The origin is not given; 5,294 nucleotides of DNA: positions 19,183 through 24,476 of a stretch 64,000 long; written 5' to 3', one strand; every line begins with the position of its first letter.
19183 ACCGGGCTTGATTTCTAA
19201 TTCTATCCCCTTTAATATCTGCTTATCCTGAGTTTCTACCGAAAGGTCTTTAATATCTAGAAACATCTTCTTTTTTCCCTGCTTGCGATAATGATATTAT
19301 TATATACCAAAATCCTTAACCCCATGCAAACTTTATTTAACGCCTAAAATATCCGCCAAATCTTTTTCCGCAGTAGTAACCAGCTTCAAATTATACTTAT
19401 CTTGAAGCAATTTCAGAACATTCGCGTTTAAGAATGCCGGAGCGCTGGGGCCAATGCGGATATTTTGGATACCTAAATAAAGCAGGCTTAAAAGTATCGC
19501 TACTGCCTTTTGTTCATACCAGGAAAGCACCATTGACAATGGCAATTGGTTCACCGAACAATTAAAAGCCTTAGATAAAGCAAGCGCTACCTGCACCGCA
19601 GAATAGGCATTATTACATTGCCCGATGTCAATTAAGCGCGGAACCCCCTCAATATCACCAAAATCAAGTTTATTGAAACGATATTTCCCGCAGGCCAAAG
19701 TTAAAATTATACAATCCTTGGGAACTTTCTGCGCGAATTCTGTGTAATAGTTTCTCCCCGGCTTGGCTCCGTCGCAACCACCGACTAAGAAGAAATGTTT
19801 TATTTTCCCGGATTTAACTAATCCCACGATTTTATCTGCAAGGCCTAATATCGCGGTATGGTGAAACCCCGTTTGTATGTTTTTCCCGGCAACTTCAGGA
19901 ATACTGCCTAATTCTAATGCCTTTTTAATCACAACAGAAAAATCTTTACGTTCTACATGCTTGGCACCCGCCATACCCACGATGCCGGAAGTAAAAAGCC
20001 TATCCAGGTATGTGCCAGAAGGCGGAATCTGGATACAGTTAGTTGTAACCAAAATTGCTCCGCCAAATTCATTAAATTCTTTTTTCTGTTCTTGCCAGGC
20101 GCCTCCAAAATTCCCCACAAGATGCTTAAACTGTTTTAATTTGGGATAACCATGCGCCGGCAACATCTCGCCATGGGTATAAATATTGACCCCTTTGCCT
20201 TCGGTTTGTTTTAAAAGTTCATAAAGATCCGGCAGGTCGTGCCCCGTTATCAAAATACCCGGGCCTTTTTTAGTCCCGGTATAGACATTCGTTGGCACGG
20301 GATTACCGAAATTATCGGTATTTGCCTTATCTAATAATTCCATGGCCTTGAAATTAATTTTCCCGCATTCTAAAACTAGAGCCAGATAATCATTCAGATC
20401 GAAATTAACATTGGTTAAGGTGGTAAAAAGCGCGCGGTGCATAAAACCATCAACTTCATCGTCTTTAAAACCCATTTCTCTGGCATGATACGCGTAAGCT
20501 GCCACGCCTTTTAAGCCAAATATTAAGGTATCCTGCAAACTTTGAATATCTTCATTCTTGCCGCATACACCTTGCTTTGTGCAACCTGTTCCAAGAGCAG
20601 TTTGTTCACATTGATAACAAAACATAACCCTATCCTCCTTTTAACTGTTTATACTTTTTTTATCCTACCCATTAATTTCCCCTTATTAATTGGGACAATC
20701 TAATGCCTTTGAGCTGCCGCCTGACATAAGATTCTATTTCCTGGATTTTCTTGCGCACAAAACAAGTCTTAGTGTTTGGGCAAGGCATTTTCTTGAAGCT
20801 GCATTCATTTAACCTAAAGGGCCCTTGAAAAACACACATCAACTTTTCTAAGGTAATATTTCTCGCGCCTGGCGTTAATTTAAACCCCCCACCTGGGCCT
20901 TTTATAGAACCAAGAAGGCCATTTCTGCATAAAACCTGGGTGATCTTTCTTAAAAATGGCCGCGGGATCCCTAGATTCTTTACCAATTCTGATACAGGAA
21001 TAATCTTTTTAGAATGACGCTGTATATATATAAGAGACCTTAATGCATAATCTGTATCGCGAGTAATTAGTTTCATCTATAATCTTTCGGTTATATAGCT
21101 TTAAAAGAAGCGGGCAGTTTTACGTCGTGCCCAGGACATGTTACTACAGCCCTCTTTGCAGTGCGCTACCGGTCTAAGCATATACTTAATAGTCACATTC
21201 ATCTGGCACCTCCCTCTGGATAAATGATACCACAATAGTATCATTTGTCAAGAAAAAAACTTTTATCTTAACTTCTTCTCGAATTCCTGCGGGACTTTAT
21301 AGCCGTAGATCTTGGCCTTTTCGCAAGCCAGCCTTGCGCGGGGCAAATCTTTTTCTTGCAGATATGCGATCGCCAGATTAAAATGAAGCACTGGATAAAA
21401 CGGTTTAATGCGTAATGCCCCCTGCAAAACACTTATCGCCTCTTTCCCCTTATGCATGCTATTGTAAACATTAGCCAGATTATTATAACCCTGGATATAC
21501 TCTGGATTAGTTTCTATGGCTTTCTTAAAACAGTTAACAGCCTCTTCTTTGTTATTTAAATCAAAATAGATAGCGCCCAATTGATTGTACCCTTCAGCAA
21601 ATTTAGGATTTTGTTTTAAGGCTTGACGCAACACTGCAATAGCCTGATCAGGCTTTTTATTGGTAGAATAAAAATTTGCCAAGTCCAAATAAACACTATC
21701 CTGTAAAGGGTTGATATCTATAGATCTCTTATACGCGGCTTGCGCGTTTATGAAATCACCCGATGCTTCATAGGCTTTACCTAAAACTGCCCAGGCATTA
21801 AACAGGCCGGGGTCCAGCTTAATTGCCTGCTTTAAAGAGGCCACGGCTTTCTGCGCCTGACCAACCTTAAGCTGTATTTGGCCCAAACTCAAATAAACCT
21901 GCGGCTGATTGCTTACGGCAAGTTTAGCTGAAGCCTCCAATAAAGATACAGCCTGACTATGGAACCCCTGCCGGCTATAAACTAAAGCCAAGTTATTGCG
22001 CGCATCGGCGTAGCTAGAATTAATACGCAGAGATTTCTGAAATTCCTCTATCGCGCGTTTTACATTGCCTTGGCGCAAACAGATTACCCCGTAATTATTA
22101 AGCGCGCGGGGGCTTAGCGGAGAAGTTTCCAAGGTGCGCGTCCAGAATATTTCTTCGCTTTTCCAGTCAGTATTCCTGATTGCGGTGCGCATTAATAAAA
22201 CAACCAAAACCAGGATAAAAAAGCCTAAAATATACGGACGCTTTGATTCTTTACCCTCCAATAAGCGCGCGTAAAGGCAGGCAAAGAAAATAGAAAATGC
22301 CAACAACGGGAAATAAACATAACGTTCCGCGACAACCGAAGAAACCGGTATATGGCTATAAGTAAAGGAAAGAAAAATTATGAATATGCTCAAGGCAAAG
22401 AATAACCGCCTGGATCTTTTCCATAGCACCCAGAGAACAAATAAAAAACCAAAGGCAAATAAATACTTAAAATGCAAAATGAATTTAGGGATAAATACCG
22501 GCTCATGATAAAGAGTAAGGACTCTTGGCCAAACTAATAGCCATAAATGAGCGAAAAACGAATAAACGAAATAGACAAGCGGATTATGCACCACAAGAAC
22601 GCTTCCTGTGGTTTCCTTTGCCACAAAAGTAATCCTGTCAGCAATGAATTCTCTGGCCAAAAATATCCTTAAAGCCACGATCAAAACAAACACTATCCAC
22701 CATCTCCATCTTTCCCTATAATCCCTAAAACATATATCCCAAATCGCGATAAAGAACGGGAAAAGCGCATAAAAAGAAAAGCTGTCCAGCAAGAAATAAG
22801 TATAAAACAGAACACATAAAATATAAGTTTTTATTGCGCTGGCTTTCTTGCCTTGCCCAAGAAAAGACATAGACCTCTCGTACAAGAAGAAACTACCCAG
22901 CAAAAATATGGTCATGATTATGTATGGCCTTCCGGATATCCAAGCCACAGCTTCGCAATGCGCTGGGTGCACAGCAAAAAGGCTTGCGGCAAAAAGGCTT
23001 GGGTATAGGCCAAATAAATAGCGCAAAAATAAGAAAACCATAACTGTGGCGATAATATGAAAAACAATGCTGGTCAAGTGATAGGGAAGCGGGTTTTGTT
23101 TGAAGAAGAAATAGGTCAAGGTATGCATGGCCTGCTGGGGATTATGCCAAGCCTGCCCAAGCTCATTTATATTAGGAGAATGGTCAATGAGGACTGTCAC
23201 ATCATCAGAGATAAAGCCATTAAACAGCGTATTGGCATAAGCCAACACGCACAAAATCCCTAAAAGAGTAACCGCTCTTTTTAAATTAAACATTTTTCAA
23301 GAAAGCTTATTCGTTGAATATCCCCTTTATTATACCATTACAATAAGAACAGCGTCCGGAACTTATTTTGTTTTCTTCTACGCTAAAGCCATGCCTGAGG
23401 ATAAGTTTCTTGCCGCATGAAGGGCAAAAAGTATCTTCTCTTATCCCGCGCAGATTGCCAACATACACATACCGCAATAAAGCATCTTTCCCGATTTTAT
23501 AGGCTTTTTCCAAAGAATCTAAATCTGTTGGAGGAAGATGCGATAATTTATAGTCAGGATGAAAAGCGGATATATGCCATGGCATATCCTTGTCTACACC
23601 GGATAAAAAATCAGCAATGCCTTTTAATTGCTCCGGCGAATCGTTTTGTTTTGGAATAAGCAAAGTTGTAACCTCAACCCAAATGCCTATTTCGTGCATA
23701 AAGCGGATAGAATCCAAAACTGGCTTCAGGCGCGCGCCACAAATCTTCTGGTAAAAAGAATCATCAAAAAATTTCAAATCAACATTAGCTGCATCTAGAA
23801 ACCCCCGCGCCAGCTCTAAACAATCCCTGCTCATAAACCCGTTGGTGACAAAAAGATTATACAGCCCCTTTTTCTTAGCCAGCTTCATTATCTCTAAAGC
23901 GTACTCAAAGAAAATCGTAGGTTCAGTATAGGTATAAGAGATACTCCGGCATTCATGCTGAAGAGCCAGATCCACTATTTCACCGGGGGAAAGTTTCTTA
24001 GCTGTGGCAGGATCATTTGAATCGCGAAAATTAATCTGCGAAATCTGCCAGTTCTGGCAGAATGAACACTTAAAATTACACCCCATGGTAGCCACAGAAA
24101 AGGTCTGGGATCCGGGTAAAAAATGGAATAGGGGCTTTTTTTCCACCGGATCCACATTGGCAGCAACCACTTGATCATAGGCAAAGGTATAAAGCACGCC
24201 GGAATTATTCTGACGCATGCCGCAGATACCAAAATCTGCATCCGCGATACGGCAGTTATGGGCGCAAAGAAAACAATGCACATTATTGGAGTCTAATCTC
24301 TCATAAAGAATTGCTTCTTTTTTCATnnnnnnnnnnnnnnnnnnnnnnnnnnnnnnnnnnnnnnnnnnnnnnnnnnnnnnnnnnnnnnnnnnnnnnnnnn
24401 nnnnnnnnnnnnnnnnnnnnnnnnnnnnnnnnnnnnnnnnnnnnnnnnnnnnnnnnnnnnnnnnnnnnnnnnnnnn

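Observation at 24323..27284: Translationally coupled feoA-feoB-(MnmA-like PP-loop)-(PFL-activase-like radical SAM) operon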

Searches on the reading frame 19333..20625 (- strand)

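Call 5: search_protein_families(library=ncbifam, proteins=[window:19333-20625:-], max_evalue=0.01)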
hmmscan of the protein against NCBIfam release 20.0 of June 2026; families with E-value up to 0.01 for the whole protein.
window:19333-20625:- (430 aa): 3 families
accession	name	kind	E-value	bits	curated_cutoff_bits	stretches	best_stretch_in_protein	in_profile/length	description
NF003658.0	PRK05290.1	equivalog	2e-203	676.9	367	2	77-428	188-545/546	hydroxylamine reductase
TIGR01703.1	hybrid_clust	equivalog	8.2e-202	671.3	360.8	2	24-427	120-522/522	hydroxylamine reductase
TIGR01702.1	CO_DH_cata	equivalog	3.8e-07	28.7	478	1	325-410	484-586/621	anaerobic carbon-monoxide dehydrogenase catalytic subunit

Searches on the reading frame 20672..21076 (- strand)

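Call 4: search_protein_families(library=pfam, proteins=[window:20672-21076:-], max_evalue=0.01)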
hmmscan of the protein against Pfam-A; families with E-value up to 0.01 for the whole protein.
window:20672-21076:- (134 aa): 2 families
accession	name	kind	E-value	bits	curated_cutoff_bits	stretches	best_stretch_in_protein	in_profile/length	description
PF02082.26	Rrf2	-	2.1e-26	93.1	30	1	4-132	1-131/132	Iron-dependent Transcriptional regulator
PF03444.21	HrcA_DNA-bdg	-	2.8e-05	24.1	21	1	11-72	9-70/79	Winged helix-turn-helix transcription repressor, HrcA DNA-binding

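Call 5: search_protein_families(library=ncbifam, proteins=[window:20672-21076:-], max_evalue=0.01)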
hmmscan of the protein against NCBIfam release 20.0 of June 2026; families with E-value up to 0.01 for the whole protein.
window:20672-21076:- (134 aa): 8 families
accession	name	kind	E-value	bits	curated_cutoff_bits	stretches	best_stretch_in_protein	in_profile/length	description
TIGR00738.1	rrf2_super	superfamily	4.1e-24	85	73.3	1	4-131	3-131/132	Rrf2 family transcriptional regulator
NF008886.0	PRK11920.1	equivalog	8.6e-17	61.2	193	1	4-115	3-115/153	iron-responsive transcriptional regulator RirA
TIGR02944.1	suf_reg_Xantho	equivalog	2.2e-16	60.4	110.65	1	3-129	3-129/130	SUF system Fe-S cluster assembly regulator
TIGR02010.1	IscR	equivalog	3.2e-13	49.7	207.55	1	1-132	1-131/135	Fe-S cluster assembly transcriptional regulator IscR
NF008240.0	PRK11014.1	equivalog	1.9e-12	47.4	182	1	4-134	3-131/141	nitric oxide-sensing transcriptional repressor NsrR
NF008110.0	PRK10857.1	equivalog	3.5e-09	36.7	275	1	5-132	4-131/164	Fe-S cluster assembly transcriptional regulator IscR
NF047409.1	Cys_reg_CymR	equivalog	4.2e-07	30.2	195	1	1-112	1-112/139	cysteine metabolism transcriptional regulator CymR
NF041852.1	trans_reg_HypR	equivalog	6.2e-06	26.2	180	1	11-117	8-111/139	redox-sensitive transcriptional regulator HypR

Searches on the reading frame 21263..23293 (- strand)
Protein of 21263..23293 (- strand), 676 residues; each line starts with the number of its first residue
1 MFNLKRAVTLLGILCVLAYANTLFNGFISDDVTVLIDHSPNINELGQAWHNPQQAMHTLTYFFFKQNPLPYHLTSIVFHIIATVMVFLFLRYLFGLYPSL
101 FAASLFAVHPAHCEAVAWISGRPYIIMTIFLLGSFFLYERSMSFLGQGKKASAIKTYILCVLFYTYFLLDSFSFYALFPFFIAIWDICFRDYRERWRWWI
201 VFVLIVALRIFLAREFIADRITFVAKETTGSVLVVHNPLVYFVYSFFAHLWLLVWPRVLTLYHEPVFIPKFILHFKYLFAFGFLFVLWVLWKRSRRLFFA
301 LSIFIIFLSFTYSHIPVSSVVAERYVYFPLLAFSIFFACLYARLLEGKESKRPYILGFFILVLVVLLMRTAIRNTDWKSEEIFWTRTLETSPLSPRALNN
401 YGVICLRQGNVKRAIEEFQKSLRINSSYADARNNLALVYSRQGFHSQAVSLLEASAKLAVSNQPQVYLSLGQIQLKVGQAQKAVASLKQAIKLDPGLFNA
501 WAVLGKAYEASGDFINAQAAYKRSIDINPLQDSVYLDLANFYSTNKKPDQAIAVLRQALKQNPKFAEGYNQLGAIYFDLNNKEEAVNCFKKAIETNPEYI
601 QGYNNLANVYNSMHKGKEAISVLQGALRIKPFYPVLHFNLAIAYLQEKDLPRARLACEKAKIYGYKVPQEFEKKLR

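Call 4: search_protein_families(library=pfam, proteins=[window:21263-23293:-], max_evalue=0.01)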
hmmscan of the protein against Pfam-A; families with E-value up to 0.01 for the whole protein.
window:21263-23293:- (676 aa): 40 families (the best 25 are shown)
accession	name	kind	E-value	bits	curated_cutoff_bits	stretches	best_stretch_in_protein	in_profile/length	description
PF07719.23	TPR_2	-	2.2e-42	140.1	27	4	566-599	1-34/34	Tetratricopeptide repeat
PF00515.34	TPR_1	-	4.3e-41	137.5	27.8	5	566-599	1-34/34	Tetratricopeptide repeat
PF13181.12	TPR_8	-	6.2e-39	129.3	25.7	5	566-598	1-33/34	Tetratricopeptide repeat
PF13431.12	TPR_17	-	7.7e-39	129.2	24.4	3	555-586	2-33/34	Tetratricopeptide repeat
PF13414.12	TPR_11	-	9.6e-38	128.1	26.8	5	573-610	1-38/42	TPR repeat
PF13424.12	TPR_12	-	1.2e-28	99.5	30.1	4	396-457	4-73/77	Tetratricopeptide repeat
PF14559.12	TPR_19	-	2.3e-28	98.8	25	5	545-599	4-58/68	Tetratricopeptide repeat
PF13432.12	TPR_16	-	2.5e-28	98.6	32.7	5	538-597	3-62/65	Tetratricopeptide repeat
PF13428.12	TPR_14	-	2.6e-27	93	23.5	2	534-574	3-43/44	Tetratricopeptide repeat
PF13176.12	TPR_7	-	2.4e-19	68.2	27.9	0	537-564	4-33/36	Tetratricopeptide repeat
PF23914.1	TPR_CcmH_CycH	-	2.3e-18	67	42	1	554-654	38-141/158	Cytochrome c-type biogenesis protein H TPR domain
PF13374.12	TPR_10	-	1.1e-16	60.7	27.5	1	569-595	5-31/42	Tetratricopeptide repeat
PF25063.1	ARM_TT21_C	-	1.6e-13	51.4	35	2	408-565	34-197/209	Tetratricopeptide repeat protein 21 C-terminal ARM domain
PF12895.13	ANAPC3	-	2.6e-12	47.3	27.2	1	516-591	7-81/82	Anaphase-promoting complex, cyclosome, subunit 3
PF13371.12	TPR_9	-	1.8e-11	44.3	35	1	540-598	3-61/73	Tetratricopeptide repeat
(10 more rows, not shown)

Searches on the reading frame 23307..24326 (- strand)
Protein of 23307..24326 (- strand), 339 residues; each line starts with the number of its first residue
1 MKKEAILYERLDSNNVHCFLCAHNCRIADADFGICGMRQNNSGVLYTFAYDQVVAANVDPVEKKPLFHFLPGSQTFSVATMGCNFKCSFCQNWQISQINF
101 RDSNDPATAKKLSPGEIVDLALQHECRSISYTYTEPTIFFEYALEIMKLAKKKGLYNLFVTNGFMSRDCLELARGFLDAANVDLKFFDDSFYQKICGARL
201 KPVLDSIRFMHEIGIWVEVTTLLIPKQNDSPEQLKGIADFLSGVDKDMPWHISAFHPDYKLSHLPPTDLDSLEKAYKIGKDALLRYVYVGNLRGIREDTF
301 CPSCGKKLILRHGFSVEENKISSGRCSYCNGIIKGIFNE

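Call 4: search_protein_families(library=pfam, proteins=[window:23307-24326:-], max_evalue=0.01)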
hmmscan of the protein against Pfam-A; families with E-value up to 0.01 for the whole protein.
window:23307-24326:- (339 aa): 2 families
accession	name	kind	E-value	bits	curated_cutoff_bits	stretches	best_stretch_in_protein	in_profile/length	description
PF04055.27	Radical_SAM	-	4.6e-22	79.4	29.5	1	80-232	4-160/166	Radical SAM superfamily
PF13353.11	Fer4_12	-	0.0049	17.6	22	1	77-171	9-99/137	4Fe-4S single cluster domain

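Call 5: search_protein_families(library=ncbifam, proteins=[window:23307-24326:-], max_evalue=0.01)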
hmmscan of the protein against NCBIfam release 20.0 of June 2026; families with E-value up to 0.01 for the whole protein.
window:23307-24326:- (339 aa): 23 families
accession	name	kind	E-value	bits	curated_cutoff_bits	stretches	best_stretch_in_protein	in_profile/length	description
TIGR04337.1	AmmeMemoSam_rS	hypoth_equivalog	4.5e-97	325.1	220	1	8-338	4-334/349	AmmeMemoRadiSam system radical SAM enzyme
TIGR04041.1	activase_YjjW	hypoth_equivalog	2.8e-17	63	250.2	1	127-257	110-240/276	YjjW family glycine radical enzyme activase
TIGR02493.1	PFLA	equivalog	2.2e-13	50.1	231.75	1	76-245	18-187/235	pyruvate formate-lyase-activating protein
TIGR02494.1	PFLE_PFLC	subfamily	2.1e-12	46.9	174.35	1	135-252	133-251/293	glycyl-radical enzyme activating protein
NF048010.1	SfplDhtActHpsHDes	equivalog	6.9e-12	44.8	430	1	134-256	140-264/298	(2S)-3-sulfopropanediol dehydratase activating enzyme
TIGR02495.1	NrdG2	equivalog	7e-10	38.5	131.15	1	71-242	14-181/193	anaerobic ribonucleoside-triphosphate reductase activating protein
TIGR02666.1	moaA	equivalog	9.4e-10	38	284.05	1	80-230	17-171/336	GTP 3',8-cyclase MoaA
NF033719.1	ind_deCO2_activ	equivalog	3.4e-08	33.2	425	1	130-242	134-246/302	indoleacetate decarboxylase activase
TIGR04395.1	cutC_activ_rSAM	equivalog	5.4e-08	32.5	360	1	134-281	138-282/309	choline TMA-lyase-activating enzyme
TIGR02668.1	moaA_archaeal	equivalog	1e-07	31.3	325.25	1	80-229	17-163/303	GTP 3',8-cyclase MoaA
TIGR04003.1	rSAM_BssD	equivalog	1.3e-07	31.1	496.45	1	133-245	135-248/314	[benzylsuccinate synthase]-activating enzyme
NF043069.1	T4HPD_activ_SAM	equivalog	2.1e-07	30.6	425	1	134-245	132-243/299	trans-4-hydroxy-L-proline dehydratase activase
NF033717.2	HPDL_rSAM_activ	equivalog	2.8e-07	30.1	420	1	129-245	134-252/311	4-hydroxyphenylacetate decarboxylase activase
NF001199.0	PRK00164.2-1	equivalog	1.6e-06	27.5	231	1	80-224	19-160/308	GTP 3',8-cyclase MoaA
NF008356.0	PRK11145.1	equivalog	2.1e-06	27.2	375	1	76-245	23-192/246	pyruvate formate lyase 1-activating protein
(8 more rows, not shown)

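Call 28: find_homologous_proteins(query=window:23307-24326:-, max_evalue=0.001)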
Query window:23307-24326:- (339 aa): 8000 proteins with E <= 0.001 among 8000 candidates; the best 120 are listed.
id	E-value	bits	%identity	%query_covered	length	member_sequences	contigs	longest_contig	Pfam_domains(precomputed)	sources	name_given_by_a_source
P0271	3.4e-235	798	100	100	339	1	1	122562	PF04055.28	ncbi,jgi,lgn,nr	ncbi:MAG: AmmeMemoRadiSam system radical SAM enzyme [Candidatus Omnitrophica bacterium]|jgi:pyruvate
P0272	1.1e-147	510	63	100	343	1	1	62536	PF04055.28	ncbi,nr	ncbi:MAG: AmmeMemoRadiSam system radical SAM enzyme [Candidatus Omnitrophica bacterium]|nr:AmmeMemoR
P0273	1.6e-147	509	62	99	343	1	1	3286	PF04055.28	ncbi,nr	ncbi:MAG: AmmeMemoRadiSam system radical SAM enzyme [Candidatus Omnitrophica bacterium]|nr:AmmeMemoR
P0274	6.9e-147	507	64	99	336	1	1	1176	PF04055.28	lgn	-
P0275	1.2e-146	506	63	99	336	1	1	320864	PF04055.28,PF13353.12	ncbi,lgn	-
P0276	2.7e-146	505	61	99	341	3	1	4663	PF04055.28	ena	-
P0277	9.2e-146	503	64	99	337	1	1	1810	PF04055.28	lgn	-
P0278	1.2e-145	503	61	99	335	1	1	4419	PF04055.28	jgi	jgi:pyruvate formate lyase activating enzyme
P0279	1.5e-145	503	61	99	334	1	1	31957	PF04055.28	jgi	-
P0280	2.7e-145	502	62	99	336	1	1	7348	PF04055.28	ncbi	-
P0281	4.6e-145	501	61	99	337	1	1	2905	PF04055.28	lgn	-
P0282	1.0e-144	500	61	99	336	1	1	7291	PF04055.28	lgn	-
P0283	1.1e-144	500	61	99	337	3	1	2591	PF04055.28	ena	-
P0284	1.4e-144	500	61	99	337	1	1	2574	PF04055.28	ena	-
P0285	2.7e-144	499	62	99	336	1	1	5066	PF04055.28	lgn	-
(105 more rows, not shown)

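Call 42: find_related_loci(query=window:23307-24326:-, collection=metagenome_contigs, flank=5000)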
Query window:23307-24326:- (339 aa) in metagenome_contigs; peptide patterns used: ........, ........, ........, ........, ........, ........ (x = any residue, [..] = any of these).
419 stretches matched a pattern; 266 encode a relative of the query (tblastn E <= 1e-3); the best 80 are kept; 80 distinct loci.
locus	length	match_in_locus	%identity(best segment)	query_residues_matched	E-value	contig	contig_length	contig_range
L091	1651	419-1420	59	3-337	1e-151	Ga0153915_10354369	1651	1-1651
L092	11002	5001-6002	59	3-337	4e-139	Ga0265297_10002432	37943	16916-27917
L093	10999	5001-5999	56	3-337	7e-139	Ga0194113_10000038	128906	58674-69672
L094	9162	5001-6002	58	3-337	1e-137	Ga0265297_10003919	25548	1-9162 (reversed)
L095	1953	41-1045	60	3-338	2e-147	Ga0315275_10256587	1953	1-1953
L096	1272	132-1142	56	1-338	3e-149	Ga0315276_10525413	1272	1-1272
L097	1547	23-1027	58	1-337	1e-147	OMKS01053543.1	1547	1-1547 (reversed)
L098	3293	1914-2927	56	1-339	1e-140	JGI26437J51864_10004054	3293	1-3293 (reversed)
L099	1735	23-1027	58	1-337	9e-147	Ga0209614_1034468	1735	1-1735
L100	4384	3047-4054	57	3-339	4e-137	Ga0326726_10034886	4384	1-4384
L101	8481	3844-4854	57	1-338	2e-134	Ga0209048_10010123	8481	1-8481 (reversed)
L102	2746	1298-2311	56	1-339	3e-141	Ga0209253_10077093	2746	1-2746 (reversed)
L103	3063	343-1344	58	3-337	4e-140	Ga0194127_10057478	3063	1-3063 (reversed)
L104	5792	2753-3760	57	1-337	1e-134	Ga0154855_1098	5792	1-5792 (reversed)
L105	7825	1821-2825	57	1-337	7e-134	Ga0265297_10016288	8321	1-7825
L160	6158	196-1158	47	4-337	3e-109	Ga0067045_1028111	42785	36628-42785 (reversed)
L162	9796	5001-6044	47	3-337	5e-108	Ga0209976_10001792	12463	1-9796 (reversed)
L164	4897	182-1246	48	3-337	3e-108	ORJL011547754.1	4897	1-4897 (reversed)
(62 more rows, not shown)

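Call 54: search_solved_structures(query=window:23307-24326:-, max_evalue=0.001)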
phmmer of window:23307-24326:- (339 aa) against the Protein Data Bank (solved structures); distinct sequences matched with E-value up to 0.001: 4.
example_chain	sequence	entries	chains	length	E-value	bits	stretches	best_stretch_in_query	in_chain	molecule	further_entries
3c8f_A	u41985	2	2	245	3.4e-05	26.3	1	80-273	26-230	Pyruvate formate-lyase 1-activating enzyme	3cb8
2fb2_A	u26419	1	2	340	6.7e-05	25.4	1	80-229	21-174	Molybdenum cofactor biosynthesis protein A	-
1tv7_A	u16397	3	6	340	7.2e-05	25.3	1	80-229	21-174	Molybdenum cofactor biosynthesis protein A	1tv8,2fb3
8fo0_A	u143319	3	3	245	0.00067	22.1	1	78-251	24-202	Pyruvate formate-lyase 1-activating enzyme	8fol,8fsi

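Call 65: search_protein_families(library=pfam, proteins=[L162:6067-6864:+, L162:6871-7428:+, L104:1837-2511:+, L162:4998-6050:+], max_evalue=0.001)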
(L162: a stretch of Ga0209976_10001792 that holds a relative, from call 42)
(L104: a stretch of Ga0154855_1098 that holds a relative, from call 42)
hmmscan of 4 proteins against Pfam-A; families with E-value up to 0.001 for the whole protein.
L162:6067-6864:+ (265 aa): 1 family
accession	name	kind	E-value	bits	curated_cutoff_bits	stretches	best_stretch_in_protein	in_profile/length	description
PF01875.22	Memo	-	4.3e-60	203.6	27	1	8-262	2-268/269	Memo-like protein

L162:6871-7428:+ (185 aa): 1 family
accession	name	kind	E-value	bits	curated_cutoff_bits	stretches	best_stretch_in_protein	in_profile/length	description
PF01871.22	AMMECR1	-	1.2e-49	168.5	25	1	12-183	1-167/168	AMMECR1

L104:1837-2511:+ (224 aa): 3 families
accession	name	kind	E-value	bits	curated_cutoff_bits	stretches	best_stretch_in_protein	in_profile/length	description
PF00730.31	HhH-GPD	-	1.1e-26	93.8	26.2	1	40-176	1-108/108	HhH-GPD superfamily base excision DNA repair protein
PF00633.29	HHH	-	1.3e-05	25.2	24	1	106-133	2-29/30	Helix-hairpin-helix motif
PF14520.12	HHH_5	-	0.00021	22.1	27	0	116-154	3-40/57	Helix-hairpin-helix domain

L162:4998-6050:+ (350 aa): 1 family
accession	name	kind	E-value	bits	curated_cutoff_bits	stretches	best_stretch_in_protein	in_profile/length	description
PF04055.27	Radical_SAM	-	2.7e-23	83.4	29.5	1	79-243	4-160/166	Radical SAM superfamily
